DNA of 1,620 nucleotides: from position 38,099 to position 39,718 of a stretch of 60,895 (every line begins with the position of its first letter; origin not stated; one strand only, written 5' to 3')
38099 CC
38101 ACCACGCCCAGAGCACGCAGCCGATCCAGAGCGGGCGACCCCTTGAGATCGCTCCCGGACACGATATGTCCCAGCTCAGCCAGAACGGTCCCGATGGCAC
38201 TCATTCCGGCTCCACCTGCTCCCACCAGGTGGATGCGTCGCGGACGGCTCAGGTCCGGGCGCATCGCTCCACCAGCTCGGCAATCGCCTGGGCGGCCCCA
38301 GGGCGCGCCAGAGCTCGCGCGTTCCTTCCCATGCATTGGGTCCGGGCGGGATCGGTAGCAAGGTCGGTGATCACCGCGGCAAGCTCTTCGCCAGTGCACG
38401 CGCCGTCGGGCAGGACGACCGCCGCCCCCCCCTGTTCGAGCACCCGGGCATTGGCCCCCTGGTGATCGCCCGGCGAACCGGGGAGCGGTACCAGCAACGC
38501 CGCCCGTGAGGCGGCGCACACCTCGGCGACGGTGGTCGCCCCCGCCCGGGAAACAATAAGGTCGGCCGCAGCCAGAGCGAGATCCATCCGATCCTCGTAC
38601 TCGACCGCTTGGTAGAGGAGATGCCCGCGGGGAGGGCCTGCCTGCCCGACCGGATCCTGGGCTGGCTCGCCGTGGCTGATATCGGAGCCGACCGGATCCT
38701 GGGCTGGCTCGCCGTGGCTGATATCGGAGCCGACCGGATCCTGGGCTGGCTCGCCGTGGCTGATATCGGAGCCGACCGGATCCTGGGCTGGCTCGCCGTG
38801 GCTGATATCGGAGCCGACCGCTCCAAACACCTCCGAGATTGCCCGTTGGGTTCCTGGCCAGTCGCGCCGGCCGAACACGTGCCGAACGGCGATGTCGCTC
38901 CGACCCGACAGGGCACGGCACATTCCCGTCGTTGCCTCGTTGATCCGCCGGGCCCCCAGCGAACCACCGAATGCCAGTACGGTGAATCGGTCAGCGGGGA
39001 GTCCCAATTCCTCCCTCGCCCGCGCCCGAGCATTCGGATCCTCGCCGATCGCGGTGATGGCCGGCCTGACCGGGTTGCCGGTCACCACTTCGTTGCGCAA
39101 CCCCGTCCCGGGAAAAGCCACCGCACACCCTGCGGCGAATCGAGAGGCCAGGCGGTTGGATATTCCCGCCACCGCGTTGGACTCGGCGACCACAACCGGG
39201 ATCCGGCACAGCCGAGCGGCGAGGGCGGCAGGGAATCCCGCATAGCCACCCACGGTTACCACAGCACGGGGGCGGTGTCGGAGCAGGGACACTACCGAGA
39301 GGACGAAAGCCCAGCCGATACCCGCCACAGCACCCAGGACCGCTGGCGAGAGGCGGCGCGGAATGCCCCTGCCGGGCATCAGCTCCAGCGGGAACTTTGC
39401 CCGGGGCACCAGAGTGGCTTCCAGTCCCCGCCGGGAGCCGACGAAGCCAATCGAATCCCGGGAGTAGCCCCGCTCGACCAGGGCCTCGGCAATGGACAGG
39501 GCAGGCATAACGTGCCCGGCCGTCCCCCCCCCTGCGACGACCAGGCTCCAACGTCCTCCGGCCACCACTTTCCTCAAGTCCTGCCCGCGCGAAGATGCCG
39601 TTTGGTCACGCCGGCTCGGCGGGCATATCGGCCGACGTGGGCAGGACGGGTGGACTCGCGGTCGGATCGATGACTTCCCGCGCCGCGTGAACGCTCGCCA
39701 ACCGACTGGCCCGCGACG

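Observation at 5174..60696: Very dense set of perfect short tandem duplications in core genes and on gene junctions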

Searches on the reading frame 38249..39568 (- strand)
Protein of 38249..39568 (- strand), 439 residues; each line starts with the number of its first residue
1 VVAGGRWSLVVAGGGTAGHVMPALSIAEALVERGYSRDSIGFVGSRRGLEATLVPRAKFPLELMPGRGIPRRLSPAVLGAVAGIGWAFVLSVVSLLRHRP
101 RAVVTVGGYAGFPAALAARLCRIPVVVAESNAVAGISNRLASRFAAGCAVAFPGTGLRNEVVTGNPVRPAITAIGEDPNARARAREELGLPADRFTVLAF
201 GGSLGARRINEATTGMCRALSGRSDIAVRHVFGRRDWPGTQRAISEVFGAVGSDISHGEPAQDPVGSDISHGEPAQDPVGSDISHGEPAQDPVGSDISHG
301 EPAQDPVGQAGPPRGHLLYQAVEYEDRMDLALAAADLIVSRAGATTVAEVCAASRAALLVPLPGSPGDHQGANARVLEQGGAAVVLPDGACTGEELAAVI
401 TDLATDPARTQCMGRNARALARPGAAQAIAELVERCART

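Call 6: find_related_loci(query=window:38252-39508:-, collection=genome_contigs, flank=10000)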
Query seq(419 aa) (419 aa) in genome_contigs; peptide patterns used: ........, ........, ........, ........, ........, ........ (x = any residue, [..] = any of these).
220 stretches matched a pattern; 33 encode a relative of the query (tblastn E <= 1e-3); 33 distinct loci.
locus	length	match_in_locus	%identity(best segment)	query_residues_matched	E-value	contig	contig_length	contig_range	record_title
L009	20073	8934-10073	40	2-417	9e-67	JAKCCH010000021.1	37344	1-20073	MAG: Actinomycetes bacterium isolate YP2.bin33 NODE_997_length_37344_cov_3.279469, whole genome shotgun sequence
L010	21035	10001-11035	42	13-418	4e-63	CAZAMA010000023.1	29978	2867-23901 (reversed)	MAG TPA_asm: uncultured Acidimicrobiaceae bacterium isolate SRP226684_co1_16 genome assembly, contig: NODE_959_length_29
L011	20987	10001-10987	56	2-389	2e-62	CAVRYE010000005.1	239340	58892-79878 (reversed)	MAG: uncultured Acidimicrobiaceae bacterium isolate MFD04780.bin.1.197 genome assembly, contig: contig_11029, whole geno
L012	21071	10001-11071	52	1-419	8e-60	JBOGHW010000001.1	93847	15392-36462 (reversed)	MAG: Acidimicrobiales bacterium isolate TC-S_metawrap_bin.20 k127_3781439, whole genome shotgun sequence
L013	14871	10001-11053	51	1-418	8e-57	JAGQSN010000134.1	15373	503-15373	MAG: Acidimicrobiales bacterium isolate HKST-UBA08 2012-05-30_1_(paired)_contig_54349, whole genome shotgun sequence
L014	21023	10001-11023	54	13-414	2e-56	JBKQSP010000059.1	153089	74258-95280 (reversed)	MAG: Acidimicrobiales bacterium isolate MHr1A1B1C__bin_13 MHr1A1B1C_000000162643, whole genome shotgun sequence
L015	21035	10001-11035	52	13-418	2e-55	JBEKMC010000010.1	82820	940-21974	MAG: Acidimicrobiales bacterium isolate SPRUCE 385 SPRUCE_385_10, whole genome shotgun sequence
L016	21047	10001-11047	53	1-418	2e-55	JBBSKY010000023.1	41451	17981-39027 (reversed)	MAG: Acidimicrobiales bacterium isolate metawrap_LS4_35 metawrap_LS4_35_K_211463_L_41451_cov_49.3810, whole genome shotg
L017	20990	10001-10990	55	13-383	6e-55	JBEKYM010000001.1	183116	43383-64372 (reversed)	MAG: Acidimicrobiales bacterium isolate SPRUCE 675 SPRUCE_675_1, whole genome shotgun sequence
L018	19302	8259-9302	51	1-414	5e-55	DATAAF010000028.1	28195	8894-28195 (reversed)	MAG TPA_asm: Acidimicrobiales bacterium isolate SMAG_U6665 k141_4381320, whole genome shotgun sequence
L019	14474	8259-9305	50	1-415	2e-54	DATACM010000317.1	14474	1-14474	MAG TPA_asm: Acidimicrobiales bacterium isolate SMAG_U6724 k141_296829, whole genome shotgun sequence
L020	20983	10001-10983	53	1-388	5e-53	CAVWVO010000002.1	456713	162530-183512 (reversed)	MAG: uncultured Actinomycetota bacterium isolate MFD09603.bin.4.860 genome assembly, contig: contig_11132, whole genome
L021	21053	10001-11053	49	2-419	4e-53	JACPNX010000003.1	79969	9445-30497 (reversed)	MAG: Actinomycetota bacterium isolate NC_groundwater_586_Pr5_B-0.1um_73_18 alan_book_18_scaffold_12042, whole genome sho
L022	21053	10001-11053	52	1-418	3e-52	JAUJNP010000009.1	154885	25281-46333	MAG: Acidimicrobiales bacterium isolate YX2bin34 opera_contig_251, whole genome shotgun sequence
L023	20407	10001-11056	51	1-418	2e-51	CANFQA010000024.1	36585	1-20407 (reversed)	MAG: Microthrixaceae bacterium isolate Jr-14may18-219 genome assembly, contig: Jr-14may18-C1787, whole genome shotgun se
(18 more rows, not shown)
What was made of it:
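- Tried and rejected: The best MurG match was 56% identical (call 6).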

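Call 15: list_cluster_members(proteins=[window:38249-39568:-, window:34812-35732:-, window:26064-26879:-, window:4451-5737:-, window:5781-6701:-, window:7710-8906:+, window:46792-47406:-, window:49305-50075:-])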
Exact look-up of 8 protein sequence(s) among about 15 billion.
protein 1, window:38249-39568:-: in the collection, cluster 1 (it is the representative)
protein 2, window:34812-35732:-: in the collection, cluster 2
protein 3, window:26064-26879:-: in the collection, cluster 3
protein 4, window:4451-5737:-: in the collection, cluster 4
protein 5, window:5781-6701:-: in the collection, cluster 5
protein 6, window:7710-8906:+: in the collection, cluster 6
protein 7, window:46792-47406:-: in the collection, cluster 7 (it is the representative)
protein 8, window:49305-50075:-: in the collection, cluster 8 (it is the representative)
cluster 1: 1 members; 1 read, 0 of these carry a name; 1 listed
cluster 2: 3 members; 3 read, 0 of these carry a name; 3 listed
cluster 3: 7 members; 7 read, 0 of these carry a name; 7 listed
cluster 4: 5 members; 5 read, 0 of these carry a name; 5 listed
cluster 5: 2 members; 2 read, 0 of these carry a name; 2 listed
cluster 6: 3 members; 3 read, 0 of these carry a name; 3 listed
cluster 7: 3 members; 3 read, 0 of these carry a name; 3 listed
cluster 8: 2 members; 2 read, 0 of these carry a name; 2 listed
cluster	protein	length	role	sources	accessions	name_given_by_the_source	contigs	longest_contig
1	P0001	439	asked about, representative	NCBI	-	-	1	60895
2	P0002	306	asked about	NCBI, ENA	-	-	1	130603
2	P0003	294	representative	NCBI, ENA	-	-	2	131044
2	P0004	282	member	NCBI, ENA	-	-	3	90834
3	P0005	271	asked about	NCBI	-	-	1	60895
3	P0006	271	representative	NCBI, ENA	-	-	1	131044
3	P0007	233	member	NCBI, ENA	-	-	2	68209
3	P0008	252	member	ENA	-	-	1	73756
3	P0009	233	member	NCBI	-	-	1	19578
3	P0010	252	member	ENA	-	-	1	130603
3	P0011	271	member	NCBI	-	-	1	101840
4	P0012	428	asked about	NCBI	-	-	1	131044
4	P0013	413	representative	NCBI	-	-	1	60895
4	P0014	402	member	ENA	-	-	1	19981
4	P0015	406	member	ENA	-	-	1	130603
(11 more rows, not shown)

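Call 24: search_solved_structures(query=window:38249-39568:-, show_alignments=1)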
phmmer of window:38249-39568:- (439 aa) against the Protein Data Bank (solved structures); distinct sequences matched with E-value up to 0.001: 3.
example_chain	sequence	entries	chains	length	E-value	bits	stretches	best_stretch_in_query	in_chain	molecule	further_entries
3s2u_A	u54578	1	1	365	2.7e-41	145.4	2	9-236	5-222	UDP-N-acetylglucosamine--N-acetylmuramyl-(pentapeptide) pyrophosphoryl-undecaprenol N-acet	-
7d1i_A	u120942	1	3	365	1.2e-40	143.2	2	11-241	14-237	UDP-N-acetylglucosamine--N-acetylmuramyl-(pentapeptide) pyrophosphoryl-undecaprenol N-acet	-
1f0k_A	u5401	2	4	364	5.2e-34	121.3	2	3-244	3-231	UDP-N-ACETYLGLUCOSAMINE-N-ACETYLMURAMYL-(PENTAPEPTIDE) PYROPHOSPHORYL-UNDECAPRENOL N-ACETY | UDP-N-acetylglucosamine--N-acetylmuramyl-(pentapeptide) pyrophospho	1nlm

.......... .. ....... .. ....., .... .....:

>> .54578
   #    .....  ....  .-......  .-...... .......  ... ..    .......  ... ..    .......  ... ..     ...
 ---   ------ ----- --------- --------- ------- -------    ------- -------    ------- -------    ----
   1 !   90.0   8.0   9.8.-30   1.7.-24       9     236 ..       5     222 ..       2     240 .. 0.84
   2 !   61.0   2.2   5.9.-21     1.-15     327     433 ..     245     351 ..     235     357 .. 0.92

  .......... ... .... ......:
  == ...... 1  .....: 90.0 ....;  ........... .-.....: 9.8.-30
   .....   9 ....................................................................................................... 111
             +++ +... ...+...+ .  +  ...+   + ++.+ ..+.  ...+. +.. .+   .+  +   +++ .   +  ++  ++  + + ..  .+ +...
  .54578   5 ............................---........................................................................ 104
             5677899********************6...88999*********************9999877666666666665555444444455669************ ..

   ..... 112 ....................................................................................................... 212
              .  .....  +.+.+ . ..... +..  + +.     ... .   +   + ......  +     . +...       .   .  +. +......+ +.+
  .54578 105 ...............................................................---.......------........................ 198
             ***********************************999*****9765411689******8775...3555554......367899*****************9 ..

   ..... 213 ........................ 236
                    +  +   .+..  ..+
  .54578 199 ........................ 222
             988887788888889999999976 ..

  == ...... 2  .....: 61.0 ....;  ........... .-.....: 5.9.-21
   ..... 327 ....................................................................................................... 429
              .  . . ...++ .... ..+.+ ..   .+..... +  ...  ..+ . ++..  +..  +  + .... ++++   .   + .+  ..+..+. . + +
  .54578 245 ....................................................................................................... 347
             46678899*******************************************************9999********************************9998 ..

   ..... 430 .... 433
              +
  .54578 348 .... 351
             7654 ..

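Call 41: find_homologous_proteins(query=window:38249-39568:-, max_evalue=1e-60)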
Query window:38249-39568:- (439 aa): 3578 proteins with E <= 1e-60 among 8000 candidates; the best 120 are listed.
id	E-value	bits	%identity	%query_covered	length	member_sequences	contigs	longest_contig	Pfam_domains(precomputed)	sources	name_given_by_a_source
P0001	4.6e-280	947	100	100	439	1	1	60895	PF04101.23,PF03033.27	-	-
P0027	7.0e-269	910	94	100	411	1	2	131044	PF04101.23,PF03033.27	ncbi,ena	-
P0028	9.8e-249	844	90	100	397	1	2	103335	PF04101.23,PF03033.27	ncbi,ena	-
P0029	8.0e-118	412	54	100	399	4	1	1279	PF04101.23,PF03033.27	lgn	-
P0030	1.1e-107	379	61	53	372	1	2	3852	PF04101.23,PF03033.27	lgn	-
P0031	7.3e-107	376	59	52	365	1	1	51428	PF04101.23,PF03033.27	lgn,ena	-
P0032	5.2e-105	370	57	55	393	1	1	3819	PF04101.23,PF03033.27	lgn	-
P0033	1.5e-104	369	56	53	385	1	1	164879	PF04101.23,PF06722.19,PF03033.27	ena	-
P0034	2.2e-104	368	58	53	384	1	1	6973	PF04101.23,PF13579.13,PF06722.19,PF03033.27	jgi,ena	-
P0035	5.4e-104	367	54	55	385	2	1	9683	PF04101.23,PF06722.19,PF03033.27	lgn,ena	-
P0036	6.4e-104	367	56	54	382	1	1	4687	PF04101.23,PF06722.19,PF03033.27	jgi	jgi:UDP-N-acetylglucosamine--N-acetylmuramyl-(pentapeptide) pyrophosphoryl-undecaprenol N-acetylgluc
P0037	8.3e-104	366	56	53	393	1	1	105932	PF04101.23,PF03033.27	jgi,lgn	jgi:undecaprenyldiphospho-muramoylpentapeptide beta-N-acetylglucosaminyltransferase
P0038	2.1e-103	365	60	53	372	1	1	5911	PF04101.23,PF06722.19,PF03033.27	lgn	-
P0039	4.7e-103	364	60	52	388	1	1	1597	PF04101.23,PF03033.27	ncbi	ncbi:MAG: UDP-N-acetylglucosamine--N-acetylmuramyl-(pentapeptide) pyrophosphoryl-undecaprenol N-acet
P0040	7.4e-103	363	59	52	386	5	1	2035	PF04101.23,PF03033.27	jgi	-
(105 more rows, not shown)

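Call 55: predict_structure(alignment_id=A3)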
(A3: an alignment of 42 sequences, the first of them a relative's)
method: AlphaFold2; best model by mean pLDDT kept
length: 439 residues; sequences in the alignment: 42
mean_pLDDT: 86.0   pTM: 0.83
mean pLDDT of the five models: 86.0, 85.2, 84.6, 84.4, 84.4
residues with pLDDT >= 90: 318; 70-90: 51; 50-70: 16; < 50: 54
segments of 3 or more residues with pLDDT < 50: 1-3, 259-309
pLDDT, mean of each block of 10 residues (from residue 1): 74 91 96 97 94 96 86 89 94 97 94 96 98 94 97 96 96 93 97 97 90 96 96 90 79 53 34 33 36 36 44 80 94 98 95 98 85 97 97 98 98 98 97 96
secondary structure, 60 per line:
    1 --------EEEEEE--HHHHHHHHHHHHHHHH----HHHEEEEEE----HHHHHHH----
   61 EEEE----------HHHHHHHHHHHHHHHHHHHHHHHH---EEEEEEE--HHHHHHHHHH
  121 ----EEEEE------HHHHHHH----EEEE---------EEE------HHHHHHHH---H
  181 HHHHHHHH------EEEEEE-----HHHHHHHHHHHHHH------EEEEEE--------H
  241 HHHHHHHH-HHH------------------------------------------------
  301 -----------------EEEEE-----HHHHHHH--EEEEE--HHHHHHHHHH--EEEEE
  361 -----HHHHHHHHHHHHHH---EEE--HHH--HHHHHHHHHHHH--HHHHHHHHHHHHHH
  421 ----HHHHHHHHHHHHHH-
elements in order: E9-14 H17-32 E40-45 H50-56 E61-64 H75-98 E102-108 H111-120 E125-129 H136-142 E147-150 E160-162 H169-176 H180-188 E195-200 H206-219 E226-231 H240-248 E318-322 H328-334 E337-341 H344-353 E356-360 H366-379 E383-385 H393-404 H407-420 H425-438
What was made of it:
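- It is modelled as coil with pLDDT below 50 inside an otherwise confident fold (call 55).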
